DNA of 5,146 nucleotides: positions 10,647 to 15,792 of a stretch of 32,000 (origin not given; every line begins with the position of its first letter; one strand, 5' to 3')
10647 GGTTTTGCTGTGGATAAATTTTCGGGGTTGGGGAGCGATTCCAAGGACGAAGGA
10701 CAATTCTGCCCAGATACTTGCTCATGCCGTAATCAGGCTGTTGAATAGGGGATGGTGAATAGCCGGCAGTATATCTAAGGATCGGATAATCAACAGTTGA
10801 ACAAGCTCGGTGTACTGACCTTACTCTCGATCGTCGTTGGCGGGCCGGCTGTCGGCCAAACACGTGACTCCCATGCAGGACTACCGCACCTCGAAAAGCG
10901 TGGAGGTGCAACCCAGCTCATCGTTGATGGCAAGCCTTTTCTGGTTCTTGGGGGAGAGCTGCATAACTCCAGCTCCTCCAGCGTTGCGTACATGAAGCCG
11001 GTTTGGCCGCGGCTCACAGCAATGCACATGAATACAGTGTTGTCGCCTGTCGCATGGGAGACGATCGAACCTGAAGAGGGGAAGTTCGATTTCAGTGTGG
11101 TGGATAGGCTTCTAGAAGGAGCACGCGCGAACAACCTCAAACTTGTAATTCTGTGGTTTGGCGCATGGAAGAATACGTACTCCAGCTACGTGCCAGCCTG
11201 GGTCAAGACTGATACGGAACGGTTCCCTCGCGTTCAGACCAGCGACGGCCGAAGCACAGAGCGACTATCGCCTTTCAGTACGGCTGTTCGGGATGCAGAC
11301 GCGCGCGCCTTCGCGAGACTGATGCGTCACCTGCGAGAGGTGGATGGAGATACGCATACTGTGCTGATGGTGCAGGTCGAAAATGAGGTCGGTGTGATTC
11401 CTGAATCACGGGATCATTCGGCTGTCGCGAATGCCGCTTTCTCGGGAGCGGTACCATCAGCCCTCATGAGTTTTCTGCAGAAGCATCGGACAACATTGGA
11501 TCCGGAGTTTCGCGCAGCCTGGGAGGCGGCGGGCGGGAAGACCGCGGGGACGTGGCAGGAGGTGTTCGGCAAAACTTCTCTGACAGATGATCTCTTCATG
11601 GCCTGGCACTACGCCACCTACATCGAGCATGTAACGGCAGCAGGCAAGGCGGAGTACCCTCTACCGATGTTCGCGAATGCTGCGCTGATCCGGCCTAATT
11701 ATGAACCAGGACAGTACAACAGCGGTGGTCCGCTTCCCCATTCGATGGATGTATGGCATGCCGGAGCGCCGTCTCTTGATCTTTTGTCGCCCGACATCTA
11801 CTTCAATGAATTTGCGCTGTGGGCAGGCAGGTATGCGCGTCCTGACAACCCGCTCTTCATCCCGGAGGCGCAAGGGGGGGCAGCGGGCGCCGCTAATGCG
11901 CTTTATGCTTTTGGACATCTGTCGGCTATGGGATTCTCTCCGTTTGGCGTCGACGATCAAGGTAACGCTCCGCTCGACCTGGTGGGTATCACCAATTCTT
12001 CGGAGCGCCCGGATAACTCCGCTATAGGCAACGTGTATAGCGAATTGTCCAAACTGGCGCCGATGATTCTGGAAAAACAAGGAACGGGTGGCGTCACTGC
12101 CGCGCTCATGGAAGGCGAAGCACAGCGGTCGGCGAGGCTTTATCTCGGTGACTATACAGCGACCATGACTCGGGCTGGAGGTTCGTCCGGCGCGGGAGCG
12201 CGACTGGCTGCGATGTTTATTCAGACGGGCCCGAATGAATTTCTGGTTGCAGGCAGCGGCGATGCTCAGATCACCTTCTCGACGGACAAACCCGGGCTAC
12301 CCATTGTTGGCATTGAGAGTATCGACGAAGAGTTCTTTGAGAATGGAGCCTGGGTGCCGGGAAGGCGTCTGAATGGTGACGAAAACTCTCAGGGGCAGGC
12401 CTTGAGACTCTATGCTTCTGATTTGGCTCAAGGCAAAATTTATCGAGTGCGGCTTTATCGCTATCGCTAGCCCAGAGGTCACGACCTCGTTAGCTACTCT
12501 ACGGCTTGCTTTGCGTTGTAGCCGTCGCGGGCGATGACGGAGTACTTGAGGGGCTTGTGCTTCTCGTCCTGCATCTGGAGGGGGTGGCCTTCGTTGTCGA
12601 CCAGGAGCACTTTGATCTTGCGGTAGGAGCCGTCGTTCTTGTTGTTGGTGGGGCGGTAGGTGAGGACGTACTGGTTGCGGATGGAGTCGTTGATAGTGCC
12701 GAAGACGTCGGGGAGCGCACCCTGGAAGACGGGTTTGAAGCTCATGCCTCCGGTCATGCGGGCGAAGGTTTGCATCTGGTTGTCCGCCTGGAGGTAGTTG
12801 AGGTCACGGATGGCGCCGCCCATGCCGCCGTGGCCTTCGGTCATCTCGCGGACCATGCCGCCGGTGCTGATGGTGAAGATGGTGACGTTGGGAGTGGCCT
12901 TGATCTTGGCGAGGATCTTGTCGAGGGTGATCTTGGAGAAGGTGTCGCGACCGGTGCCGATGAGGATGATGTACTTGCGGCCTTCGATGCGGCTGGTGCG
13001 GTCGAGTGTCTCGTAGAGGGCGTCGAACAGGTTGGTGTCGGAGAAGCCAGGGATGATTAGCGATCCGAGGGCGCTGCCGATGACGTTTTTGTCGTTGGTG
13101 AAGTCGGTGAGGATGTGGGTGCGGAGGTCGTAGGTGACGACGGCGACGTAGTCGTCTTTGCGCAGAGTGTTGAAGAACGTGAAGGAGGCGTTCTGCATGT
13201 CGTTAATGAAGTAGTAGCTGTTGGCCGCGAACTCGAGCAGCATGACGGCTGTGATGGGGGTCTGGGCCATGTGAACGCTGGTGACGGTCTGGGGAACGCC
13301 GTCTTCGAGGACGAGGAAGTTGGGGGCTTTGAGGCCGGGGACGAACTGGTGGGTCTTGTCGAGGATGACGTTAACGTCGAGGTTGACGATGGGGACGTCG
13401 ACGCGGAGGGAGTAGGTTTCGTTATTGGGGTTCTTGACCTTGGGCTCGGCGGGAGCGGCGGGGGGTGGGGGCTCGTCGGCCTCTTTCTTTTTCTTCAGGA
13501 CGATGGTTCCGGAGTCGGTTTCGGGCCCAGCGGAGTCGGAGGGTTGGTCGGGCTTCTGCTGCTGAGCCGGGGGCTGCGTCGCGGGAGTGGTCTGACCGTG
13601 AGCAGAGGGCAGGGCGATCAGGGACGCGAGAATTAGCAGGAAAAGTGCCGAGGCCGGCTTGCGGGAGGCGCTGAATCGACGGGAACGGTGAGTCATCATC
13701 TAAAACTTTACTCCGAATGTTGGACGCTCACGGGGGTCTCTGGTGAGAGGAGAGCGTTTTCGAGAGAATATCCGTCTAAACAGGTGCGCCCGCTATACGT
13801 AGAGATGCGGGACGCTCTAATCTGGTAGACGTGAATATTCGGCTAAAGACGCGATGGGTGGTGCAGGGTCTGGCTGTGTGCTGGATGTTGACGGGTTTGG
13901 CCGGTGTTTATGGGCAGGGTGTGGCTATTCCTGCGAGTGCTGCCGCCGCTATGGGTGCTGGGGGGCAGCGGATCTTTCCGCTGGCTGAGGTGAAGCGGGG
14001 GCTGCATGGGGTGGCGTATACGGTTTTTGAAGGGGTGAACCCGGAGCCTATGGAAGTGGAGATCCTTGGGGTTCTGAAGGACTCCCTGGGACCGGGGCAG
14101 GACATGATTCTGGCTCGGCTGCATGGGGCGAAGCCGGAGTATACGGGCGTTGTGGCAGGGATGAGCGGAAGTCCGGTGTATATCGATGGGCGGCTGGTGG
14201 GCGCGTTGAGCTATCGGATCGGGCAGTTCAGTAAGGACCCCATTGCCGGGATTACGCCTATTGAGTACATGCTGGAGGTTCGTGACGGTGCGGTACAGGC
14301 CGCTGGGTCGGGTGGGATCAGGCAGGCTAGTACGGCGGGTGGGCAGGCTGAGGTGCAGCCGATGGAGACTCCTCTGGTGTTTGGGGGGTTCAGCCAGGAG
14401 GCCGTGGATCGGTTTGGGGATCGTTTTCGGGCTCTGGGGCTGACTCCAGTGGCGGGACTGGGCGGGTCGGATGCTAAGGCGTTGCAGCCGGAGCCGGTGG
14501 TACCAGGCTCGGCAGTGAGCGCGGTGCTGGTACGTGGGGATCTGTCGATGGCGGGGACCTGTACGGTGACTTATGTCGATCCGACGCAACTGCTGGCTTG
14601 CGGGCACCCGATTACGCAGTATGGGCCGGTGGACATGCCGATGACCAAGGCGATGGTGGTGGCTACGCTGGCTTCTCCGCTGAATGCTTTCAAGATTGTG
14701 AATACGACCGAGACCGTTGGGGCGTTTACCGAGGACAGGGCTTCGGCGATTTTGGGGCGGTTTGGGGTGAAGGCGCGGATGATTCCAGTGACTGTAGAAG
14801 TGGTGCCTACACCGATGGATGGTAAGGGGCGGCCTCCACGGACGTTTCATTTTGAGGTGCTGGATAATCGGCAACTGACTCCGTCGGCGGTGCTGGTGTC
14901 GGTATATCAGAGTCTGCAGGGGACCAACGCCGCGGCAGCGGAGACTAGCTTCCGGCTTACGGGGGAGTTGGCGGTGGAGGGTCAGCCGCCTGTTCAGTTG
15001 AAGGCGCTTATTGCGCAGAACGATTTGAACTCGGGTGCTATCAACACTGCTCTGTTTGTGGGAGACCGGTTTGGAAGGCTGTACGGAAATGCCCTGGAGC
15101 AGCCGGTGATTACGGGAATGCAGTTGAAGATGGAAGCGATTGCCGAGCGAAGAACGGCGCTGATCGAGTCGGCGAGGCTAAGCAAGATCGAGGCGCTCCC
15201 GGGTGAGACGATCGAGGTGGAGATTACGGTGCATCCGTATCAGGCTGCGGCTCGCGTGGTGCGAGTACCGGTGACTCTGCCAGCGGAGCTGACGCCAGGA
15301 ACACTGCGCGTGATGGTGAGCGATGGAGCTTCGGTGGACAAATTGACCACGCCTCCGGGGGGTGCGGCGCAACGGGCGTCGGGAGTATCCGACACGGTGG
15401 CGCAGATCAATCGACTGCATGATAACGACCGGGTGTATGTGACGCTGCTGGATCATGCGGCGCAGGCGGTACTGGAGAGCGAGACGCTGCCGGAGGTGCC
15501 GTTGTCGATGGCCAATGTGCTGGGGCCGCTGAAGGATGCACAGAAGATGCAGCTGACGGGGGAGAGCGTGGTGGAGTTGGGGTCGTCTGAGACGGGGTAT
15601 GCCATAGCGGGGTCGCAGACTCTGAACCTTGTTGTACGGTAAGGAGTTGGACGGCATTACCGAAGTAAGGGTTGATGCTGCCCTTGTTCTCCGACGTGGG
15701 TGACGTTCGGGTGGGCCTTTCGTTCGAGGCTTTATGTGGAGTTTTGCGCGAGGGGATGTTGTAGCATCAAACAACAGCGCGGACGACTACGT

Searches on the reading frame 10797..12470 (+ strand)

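Call 3: search_protein_families(library=pfam, proteins=[window:10797-12470:+], max_evalue=0.1)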
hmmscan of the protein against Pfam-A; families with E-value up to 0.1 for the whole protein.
window:10797-12470:+ (557 aa): 3 families
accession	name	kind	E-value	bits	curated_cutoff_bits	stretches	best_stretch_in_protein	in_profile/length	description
PF18120.7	DUF5597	-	5.5e-29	101.5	23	1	412-536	3-132/133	Domain of unknown function (DUF5597)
PF02449.21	Glyco_hydro_42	-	2.5e-10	40.7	21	1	76-255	22-186/376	Beta-galactosidase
PF01301.25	Glyco_hydro_35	-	8.6e-10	39.1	27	1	40-216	1-168/319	Glycosyl hydrolases family 35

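Call 4: search_protein_families(library=ncbifam, proteins=[window:10797-12470:+], max_evalue=0.1)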
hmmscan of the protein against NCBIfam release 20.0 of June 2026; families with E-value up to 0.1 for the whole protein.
window:10797-12470:+ (557 aa): 2 families
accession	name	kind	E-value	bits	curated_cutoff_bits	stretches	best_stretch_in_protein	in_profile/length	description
NF051902.1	GH35_fam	subfamily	2.4e-215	716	500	1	30-554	1-510/510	GH35 family beta-galactosidase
NF041127.1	exo_beta_glucsam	equivalog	0.02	13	1500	1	40-100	9-68/782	exo-beta-D-glucosaminidase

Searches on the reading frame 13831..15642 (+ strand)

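Call 62: search_protein_families(library=pfam, proteins=[window:13831-15642:+], max_evalue=0.00001)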
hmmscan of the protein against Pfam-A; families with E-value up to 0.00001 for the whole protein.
window:13831-15642:+ (603 aa): 1 family
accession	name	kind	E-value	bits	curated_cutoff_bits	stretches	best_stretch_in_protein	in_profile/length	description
PF05580.18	Peptidase_S55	-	4.3e-08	33.9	25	0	52-129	116-193/210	SpoIVB peptidase S55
